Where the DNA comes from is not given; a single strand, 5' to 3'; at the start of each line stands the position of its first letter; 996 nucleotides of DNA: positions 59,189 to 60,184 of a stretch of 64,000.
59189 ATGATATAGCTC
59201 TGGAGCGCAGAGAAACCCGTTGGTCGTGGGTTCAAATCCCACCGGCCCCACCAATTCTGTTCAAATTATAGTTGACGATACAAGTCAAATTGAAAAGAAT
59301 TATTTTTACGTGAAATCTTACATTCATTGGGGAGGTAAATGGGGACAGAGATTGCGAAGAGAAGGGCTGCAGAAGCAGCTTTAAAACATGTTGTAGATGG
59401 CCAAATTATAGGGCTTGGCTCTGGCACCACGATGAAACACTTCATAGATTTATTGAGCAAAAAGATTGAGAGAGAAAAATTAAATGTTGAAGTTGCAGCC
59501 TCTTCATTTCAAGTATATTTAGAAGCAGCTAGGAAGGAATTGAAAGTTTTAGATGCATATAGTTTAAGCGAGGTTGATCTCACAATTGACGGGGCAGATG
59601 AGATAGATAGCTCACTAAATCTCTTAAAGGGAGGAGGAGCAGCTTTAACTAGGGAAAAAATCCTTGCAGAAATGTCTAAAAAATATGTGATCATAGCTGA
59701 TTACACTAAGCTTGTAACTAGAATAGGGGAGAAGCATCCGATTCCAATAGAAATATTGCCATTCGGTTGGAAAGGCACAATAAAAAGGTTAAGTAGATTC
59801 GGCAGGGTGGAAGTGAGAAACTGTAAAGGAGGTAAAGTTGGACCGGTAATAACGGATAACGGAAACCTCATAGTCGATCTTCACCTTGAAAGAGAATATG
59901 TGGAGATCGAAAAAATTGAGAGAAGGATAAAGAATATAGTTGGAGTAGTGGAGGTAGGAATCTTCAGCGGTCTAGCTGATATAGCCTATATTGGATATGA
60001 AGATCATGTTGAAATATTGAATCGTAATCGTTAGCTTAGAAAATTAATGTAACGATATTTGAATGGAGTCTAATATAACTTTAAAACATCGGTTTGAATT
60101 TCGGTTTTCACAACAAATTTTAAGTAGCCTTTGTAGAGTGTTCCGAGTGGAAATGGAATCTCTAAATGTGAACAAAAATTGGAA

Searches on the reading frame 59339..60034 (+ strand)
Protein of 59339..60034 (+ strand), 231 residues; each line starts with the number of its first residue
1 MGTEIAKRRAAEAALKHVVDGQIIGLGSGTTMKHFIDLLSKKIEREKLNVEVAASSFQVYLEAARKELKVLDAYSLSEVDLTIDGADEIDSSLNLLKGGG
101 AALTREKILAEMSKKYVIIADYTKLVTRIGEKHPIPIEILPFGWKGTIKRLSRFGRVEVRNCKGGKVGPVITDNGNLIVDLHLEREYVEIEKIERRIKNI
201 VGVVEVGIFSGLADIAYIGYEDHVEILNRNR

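Call 7: find_encoding_contigs(protein=window:59339-60034:+, flank=3000, max_places=6)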
Protein window:59339-60034:+ (231 aa): 22 contigs read that carry it; 6 places shown.
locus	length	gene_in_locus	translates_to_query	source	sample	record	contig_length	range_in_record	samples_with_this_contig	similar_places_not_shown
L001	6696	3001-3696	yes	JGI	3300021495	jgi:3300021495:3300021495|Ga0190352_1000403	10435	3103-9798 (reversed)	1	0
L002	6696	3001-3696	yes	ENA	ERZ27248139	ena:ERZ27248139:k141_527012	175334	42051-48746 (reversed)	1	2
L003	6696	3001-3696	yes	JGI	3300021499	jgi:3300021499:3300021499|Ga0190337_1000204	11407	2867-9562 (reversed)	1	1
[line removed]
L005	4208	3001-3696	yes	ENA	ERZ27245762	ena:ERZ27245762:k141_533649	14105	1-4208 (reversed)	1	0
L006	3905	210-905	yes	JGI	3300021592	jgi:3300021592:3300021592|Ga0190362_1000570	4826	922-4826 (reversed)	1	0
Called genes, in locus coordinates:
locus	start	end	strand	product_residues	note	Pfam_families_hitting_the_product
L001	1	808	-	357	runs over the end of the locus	PF02926:THUMP, PF01170:UPF0020, PF05175:MTS (weak), PF13847:Methyltransf_31 (weak)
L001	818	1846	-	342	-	PF04055:Radical_SAM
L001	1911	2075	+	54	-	-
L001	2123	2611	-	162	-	PF01467:CTP_transf_like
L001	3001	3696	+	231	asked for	PF00455:DeoRC (weak), PF06026:Rib_5-P_isom_A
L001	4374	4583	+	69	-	-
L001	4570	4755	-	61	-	-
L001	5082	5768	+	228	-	PF07883:Cupin_2, PF02311:AraC_binding (weak)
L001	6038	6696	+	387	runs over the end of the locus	PF01751:Toprim, PF13155:Toprim_2 (weak), PF13662:Toprim_4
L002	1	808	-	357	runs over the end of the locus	PF02926:THUMP, PF01170:UPF0020, PF05175:MTS (weak), PF13847:Methyltransf_31 (weak)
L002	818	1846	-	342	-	PF04055:Radical_SAM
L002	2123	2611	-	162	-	PF01467:CTP_transf_like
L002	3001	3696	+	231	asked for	PF00455:DeoRC (weak), PF06026:Rib_5-P_isom_A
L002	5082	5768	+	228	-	PF07883:Cupin_2, PF02311:AraC_binding (weak)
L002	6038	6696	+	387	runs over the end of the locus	PF01751:Toprim, PF13155:Toprim_2 (weak), PF13662:Toprim_4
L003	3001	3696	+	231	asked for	PF00455:DeoRC (weak), PF06026:Rib_5-P_isom_A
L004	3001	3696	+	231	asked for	PF00455:DeoRC (weak), PF06026:Rib_5-P_isom_A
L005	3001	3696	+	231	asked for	PF00455:DeoRC (weak), PF06026:Rib_5-P_isom_A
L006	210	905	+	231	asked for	PF00455:DeoRC (weak), PF06026:Rib_5-P_isom_A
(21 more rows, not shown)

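Call 17: find_homologous_proteins(query=window:59339-60034:+, max_evalue=1e-20)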
Query window:59339-60034:+ (231 aa): 5936 proteins with E <= 1e-20 among 8000 candidates; the best 120 are listed.
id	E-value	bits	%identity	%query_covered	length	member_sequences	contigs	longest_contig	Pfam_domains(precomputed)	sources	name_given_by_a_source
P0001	6.3e-142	489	100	100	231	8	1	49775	PF00455.29,PF06026.21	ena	-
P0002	2.4e-75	271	58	90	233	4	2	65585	PF00455.29,PF06026.21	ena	-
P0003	1.1e-74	269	56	100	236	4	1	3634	PF00455.29,PF06026.21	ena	-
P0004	2.1e-74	268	59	97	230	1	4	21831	PF00455.29,PF06026.21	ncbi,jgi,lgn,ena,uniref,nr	ncbi:MAG: ribose 5-phosphate isomerase A [Candidatus Methanomethylicota archaeon]|uniref:Ribose-5-ph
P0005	1.0e-71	259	57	88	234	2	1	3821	PF06026.21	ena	-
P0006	6.1e-71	257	56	92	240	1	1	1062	PF06026.21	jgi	-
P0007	3.1e-57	212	48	98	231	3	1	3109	PF00455.29,PF06026.21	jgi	-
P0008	5.2e-57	211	52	90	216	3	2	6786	PF06026.21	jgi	-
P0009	1.5e-56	210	46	98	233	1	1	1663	PF00455.29,PF06026.21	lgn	-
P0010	1.7e-56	209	47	97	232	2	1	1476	PF06026.21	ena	-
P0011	4.0e-56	208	49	98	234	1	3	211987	PF00455.29,PF06026.21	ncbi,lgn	ncbi:MAG: ribose 5-phosphate isomerase A [Candidatus Bathyarchaeota archaeon]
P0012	5.0e-55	205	47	98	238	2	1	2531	PF06026.21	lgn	-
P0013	7.5e-55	204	45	97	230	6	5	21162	PF06026.21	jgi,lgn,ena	jgi:ribose 5-phosphate isomerase A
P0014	1.8e-54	203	46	99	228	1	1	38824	PF00455.29,PF06026.21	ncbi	ncbi:MAG: ribose-5-phosphate isomerase RpiA [Candidatus Hodarchaeota archaeon]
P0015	3.9e-54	202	47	94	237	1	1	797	PF00455.29,PF06026.21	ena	-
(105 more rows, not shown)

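Call 18: find_encoding_contigs(protein=P0002, flank=4000, max_places=3)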
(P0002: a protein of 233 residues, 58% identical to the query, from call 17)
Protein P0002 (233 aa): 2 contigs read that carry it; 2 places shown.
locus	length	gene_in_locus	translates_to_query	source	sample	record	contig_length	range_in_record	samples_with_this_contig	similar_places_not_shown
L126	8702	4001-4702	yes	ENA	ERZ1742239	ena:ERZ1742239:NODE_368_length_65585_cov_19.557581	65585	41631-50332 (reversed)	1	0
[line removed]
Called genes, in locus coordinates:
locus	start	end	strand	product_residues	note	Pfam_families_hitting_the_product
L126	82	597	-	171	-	PF00252:Ribosomal_L16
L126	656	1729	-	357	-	PF02926:THUMP, PF01170:UPF0020, PF05175:MTS (weak), PF09445:Methyltransf_15 (weak), PF13649:Methyltransf_25 (weak), PF13847:Methyltransf_31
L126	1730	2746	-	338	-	PF04055:Radical_SAM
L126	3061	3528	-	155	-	PF01467:CTP_transf_like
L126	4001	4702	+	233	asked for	PF00455:DeoRC (faint), PF06026:Rib_5-P_isom_A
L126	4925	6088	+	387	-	PF01751:Toprim, PF13155:Toprim_2 (weak), PF13662:Toprim_4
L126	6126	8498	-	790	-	PF03104:DNA_pol_B_exo1, PF00136:DNA_pol_B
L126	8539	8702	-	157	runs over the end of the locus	PF13527:Acetyltransf_9 (faint), PF00583:Acetyltransf_1, PF13673:Acetyltransf_10, PF13508:Acetyltransf_7, PF08445:FR47 (weak)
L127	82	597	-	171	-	PF00252:Ribosomal_L16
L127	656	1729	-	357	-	PF02926:THUMP, PF01170:UPF0020, PF05175:MTS (weak), PF09445:Methyltransf_15 (weak), PF13649:Methyltransf_25 (weak), PF13847:Methyltransf_31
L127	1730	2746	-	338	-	PF04055:Radical_SAM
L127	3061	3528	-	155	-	PF01467:CTP_transf_like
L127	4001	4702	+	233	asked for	PF00455:DeoRC (faint), PF06026:Rib_5-P_isom_A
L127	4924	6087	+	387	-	PF01751:Toprim, PF13155:Toprim_2 (weak), PF13662:Toprim_4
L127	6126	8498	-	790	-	PF03104:DNA_pol_B_exo1, PF00136:DNA_pol_B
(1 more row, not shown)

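Call 19: find_encoding_contigs(protein=P0004, flank=4000, max_places=3)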
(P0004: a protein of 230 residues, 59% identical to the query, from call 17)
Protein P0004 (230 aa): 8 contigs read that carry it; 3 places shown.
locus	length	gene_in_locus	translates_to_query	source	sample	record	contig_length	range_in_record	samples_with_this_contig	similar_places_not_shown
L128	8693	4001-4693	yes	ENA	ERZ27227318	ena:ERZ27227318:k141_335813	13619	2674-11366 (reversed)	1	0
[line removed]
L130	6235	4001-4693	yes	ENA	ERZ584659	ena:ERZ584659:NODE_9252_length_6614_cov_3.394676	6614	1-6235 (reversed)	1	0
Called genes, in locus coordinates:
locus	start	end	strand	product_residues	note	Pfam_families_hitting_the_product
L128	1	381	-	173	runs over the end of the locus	PF00252:Ribosomal_L16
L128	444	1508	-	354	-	PF02926:THUMP, PF01170:UPF0020, PF02475:TRM5-TYW2_MTfase, PF05175:MTS (weak), PF13847:Methyltransf_31, PF13649:Methyltransf_25 (weak)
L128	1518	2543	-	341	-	PF04055:Radical_SAM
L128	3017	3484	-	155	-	PF01467:CTP_transf_like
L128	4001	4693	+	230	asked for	PF00455:DeoRC (faint), PF06026:Rib_5-P_isom_A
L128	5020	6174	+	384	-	PF01751:Toprim, PF13155:Toprim_2, PF13662:Toprim_4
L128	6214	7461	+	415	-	PF01368:DHH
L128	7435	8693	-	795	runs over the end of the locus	PF03104:DNA_pol_B_exo1, PF00136:DNA_pol_B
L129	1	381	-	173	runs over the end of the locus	PF00252:Ribosomal_L16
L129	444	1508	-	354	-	PF02926:THUMP, PF01170:UPF0020, PF02475:TRM5-TYW2_MTfase, PF05175:MTS (weak), PF13847:Methyltransf_31, PF13649:Methyltransf_25 (weak)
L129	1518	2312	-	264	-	PF04055:Radical_SAM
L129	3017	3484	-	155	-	PF01467:CTP_transf_like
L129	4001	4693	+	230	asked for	PF00455:DeoRC (faint), PF06026:Rib_5-P_isom_A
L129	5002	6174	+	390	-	PF01751:Toprim, PF13155:Toprim_2, PF13662:Toprim_4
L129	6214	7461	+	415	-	PF01368:DHH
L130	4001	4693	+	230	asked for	PF00455:DeoRC (faint), PF06026:Rib_5-P_isom_A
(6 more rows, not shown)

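Call 21: find_encoding_contigs(protein=P0003, flank=1500, max_places=3)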
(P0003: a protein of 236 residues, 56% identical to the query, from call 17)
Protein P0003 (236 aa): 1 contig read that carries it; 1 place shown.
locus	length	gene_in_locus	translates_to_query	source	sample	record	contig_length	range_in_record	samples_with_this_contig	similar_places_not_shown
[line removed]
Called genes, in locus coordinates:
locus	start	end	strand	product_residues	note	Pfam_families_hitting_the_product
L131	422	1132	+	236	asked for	PF00455:DeoRC (faint), PF06026:Rib_5-P_isom_A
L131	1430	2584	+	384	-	PF01751:Toprim, PF13155:Toprim_2, PF13662:Toprim_4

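Call 22: find_encoding_contigs(protein=P0005, flank=1500, max_places=3)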
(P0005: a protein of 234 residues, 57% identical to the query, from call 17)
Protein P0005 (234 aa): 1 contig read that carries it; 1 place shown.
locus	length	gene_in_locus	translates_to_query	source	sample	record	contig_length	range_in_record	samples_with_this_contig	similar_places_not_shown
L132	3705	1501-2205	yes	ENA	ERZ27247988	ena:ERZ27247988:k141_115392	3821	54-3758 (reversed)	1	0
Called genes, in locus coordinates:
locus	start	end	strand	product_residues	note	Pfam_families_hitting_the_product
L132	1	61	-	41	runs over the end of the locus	?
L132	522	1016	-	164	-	PF01467:CTP_transf_like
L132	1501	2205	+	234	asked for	PF06026:Rib_5-P_isom_A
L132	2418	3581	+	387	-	PF01751:Toprim, PF13155:Toprim_2, PF13662:Toprim_4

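Call 31: list_cluster_members(proteins=[window:59339-60034:+, window:56073-57146:-, window:57156-58184:-, window:55510-56025:-, window:62340-63539:+])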
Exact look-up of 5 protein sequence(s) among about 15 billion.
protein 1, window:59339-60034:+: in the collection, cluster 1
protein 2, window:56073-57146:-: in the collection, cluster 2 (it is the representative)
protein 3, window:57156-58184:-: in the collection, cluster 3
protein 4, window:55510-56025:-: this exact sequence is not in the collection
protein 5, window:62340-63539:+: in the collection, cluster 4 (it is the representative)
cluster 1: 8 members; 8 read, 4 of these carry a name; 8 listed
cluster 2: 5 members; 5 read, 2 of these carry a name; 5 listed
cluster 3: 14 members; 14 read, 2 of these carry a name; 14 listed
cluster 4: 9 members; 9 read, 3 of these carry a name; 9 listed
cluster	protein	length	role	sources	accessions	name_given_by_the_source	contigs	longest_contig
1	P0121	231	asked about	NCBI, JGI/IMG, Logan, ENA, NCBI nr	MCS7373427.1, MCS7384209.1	MAG: ribose 5-phosphate isomerase A [archaeon GB-1867-097] | ribose 5-phosphate isomerase A [Candidatus Culexmicrobium thermophilum]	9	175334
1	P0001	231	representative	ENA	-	-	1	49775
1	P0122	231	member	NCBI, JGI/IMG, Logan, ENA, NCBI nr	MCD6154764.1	MAG: ribose 5-phosphate isomerase A [Candidatus Verstraetearchaeota archaeon] | ribose 5-phosphate isomerase A [Candidatus Verstraetearchaeota archaeon]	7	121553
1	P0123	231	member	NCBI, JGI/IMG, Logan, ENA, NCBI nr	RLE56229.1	MAG: ribose 5-phosphate isomerase A [Candidatus Methanomethylicota archaeon] | MAG: ribose 5-phosphate isomerase A [Candidatus Verstraetearchaeota archaeon]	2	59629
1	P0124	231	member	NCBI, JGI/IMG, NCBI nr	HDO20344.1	MAG TPA: ribose 5-phosphate isomerase A [Candidatus Bathyarchaeota archaeon] | ribose 5-phosphate isomerase A [Candidatus Bathyarchaeota archaeon]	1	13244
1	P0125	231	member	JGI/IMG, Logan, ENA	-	-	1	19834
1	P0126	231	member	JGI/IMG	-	-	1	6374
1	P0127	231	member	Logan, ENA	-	-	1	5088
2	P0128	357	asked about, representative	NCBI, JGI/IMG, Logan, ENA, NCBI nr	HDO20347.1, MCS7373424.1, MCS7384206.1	MAG: THUMP domain-containing protein [archaeon GB-1867-097] | THUMP domain-containing protein [Candidatus Culexmicrobium thermophilum]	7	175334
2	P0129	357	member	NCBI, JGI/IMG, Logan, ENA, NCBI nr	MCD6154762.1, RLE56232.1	MAG: methyltransferase domain-containing protein [Candidatus Verstraetearchaeota archaeon] | methyltransferase domain-containing protein [Candidatus Verstraetearchaeota archaeon]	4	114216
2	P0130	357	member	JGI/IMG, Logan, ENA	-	-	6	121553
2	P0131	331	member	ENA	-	-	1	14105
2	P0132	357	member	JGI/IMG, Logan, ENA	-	-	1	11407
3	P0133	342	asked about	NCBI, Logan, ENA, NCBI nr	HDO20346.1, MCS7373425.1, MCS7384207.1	MAG: radical SAM protein [archaeon GB-1867-097] | radical SAM protein [Candidatus Culexmicrobium thermophilum]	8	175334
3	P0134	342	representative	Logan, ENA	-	-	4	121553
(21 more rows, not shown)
